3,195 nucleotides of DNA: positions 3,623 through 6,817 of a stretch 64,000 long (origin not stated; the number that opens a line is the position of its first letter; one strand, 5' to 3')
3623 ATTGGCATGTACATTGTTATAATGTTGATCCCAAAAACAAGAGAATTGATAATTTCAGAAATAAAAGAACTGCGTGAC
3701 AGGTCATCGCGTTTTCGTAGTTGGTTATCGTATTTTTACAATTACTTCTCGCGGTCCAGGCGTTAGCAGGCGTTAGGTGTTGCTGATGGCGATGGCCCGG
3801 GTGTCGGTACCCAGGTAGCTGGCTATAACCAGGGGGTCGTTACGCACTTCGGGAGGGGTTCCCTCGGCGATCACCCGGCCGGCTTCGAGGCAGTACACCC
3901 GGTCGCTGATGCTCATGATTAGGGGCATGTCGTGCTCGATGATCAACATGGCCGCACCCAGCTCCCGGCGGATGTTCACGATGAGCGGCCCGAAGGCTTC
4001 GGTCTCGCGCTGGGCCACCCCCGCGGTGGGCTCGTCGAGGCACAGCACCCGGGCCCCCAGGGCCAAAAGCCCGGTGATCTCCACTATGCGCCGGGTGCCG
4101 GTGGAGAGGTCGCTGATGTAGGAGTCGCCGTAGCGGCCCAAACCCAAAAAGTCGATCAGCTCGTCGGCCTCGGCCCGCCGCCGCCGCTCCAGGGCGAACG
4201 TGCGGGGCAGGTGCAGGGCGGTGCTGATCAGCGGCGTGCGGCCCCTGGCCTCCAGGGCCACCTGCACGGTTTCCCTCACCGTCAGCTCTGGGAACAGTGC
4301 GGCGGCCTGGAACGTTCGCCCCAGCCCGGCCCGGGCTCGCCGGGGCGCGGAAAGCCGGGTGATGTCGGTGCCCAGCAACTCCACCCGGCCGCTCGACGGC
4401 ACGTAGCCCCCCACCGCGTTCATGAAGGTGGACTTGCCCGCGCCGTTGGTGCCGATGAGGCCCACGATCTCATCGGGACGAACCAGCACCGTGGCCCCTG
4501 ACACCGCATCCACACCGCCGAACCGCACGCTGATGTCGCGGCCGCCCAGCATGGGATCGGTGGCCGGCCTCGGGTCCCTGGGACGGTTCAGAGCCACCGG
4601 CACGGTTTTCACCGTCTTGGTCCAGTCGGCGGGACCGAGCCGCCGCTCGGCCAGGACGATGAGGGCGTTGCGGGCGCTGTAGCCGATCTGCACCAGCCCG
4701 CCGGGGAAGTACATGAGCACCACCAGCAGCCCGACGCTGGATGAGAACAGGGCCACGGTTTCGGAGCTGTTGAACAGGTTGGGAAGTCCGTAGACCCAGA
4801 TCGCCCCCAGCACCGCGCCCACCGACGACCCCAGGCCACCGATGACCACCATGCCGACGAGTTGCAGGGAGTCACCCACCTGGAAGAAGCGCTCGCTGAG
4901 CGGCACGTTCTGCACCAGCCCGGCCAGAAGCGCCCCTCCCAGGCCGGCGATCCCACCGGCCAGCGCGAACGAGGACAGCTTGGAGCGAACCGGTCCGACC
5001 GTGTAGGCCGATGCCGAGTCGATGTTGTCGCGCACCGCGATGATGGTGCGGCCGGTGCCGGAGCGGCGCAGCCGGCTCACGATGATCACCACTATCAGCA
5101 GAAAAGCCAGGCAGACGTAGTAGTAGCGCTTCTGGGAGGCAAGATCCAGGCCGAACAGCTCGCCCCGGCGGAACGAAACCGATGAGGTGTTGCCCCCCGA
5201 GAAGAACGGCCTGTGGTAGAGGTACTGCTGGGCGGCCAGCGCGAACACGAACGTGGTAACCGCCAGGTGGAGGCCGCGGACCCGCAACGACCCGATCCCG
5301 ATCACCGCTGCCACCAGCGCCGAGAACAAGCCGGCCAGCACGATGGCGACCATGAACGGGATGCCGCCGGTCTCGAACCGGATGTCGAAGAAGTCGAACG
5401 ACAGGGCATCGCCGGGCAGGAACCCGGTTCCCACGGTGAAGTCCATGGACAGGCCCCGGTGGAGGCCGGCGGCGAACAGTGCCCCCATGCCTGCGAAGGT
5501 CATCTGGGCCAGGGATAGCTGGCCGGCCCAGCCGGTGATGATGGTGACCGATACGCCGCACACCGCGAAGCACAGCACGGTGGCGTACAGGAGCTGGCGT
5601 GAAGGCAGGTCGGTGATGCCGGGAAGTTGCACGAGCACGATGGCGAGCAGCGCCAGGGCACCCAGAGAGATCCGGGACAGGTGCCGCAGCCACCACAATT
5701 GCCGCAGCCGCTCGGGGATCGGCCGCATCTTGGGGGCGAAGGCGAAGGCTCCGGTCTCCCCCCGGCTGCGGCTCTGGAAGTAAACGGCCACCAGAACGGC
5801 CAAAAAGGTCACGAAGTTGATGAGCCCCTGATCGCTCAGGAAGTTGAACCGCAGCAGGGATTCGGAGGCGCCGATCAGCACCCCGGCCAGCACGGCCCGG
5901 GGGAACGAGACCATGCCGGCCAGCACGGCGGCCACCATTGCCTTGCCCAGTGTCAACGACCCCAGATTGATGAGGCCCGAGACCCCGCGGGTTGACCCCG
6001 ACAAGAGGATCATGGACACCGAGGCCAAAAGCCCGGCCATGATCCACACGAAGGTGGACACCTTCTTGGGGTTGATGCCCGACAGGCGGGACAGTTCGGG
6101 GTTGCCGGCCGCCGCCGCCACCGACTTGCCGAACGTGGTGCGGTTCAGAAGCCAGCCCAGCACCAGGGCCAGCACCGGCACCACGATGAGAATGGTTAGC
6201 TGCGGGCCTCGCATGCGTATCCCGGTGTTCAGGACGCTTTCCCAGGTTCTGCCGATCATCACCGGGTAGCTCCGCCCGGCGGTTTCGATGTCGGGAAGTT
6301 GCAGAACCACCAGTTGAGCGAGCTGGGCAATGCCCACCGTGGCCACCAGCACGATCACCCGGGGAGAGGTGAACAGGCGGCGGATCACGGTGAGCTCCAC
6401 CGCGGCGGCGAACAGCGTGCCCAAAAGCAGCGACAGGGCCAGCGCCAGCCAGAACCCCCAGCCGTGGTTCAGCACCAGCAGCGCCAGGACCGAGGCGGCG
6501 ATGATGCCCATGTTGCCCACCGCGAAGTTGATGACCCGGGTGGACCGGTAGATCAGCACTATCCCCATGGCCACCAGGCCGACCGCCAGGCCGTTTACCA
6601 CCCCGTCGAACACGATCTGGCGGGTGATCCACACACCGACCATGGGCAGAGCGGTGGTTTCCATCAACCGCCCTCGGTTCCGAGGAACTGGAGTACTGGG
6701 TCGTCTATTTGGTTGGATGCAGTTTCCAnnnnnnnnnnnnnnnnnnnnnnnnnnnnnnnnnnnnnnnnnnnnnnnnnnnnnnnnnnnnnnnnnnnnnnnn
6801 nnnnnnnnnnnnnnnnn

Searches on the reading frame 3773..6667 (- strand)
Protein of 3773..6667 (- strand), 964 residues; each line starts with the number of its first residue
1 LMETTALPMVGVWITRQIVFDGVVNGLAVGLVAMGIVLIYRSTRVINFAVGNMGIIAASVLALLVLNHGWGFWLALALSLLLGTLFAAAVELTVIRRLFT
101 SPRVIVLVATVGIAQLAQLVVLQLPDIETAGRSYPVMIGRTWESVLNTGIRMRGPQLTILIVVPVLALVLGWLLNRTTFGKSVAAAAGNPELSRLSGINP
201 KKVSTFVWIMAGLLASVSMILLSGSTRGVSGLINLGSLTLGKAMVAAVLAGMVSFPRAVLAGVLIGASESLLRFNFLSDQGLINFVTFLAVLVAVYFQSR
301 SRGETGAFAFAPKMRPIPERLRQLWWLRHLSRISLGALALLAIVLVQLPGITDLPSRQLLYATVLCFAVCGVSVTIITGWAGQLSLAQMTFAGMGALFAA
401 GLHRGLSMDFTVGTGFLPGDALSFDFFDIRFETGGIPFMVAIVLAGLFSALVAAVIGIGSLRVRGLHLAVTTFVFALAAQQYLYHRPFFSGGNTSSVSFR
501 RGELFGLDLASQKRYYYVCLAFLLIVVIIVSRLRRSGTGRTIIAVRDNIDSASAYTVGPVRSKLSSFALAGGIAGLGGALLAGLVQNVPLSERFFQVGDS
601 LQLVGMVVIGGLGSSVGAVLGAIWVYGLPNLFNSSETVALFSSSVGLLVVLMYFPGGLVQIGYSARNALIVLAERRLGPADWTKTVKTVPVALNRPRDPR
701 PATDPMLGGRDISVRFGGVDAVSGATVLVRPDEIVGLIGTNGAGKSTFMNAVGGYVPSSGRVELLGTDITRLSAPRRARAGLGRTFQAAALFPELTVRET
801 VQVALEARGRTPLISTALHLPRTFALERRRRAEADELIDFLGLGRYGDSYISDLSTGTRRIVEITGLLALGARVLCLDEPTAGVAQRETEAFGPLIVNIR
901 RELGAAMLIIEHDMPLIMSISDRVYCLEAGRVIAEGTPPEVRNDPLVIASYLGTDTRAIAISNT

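Call 51: search_protein_families(library=pfam, proteins=[window:3773-6667:-], max_evalue=0.00001)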
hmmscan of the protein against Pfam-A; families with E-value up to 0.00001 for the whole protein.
window:3773-6667:- (964 aa): 3 families
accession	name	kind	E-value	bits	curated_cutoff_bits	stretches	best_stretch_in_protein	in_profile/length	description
PF02653.21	BPD_transp_2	-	1.5e-53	182.1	26.8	2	364-631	9-245/269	Branched-chain amino acid transport system / permease component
PF00005.33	ABC_tran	-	9.7e-24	85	25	1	726-882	5-137/137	ABC transporter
PF12399.14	BCA_ABC_TP_C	-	1.2e-10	41.1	25.5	1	931-955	1-25/27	Branched-chain amino acid ATP-binding cassette transporter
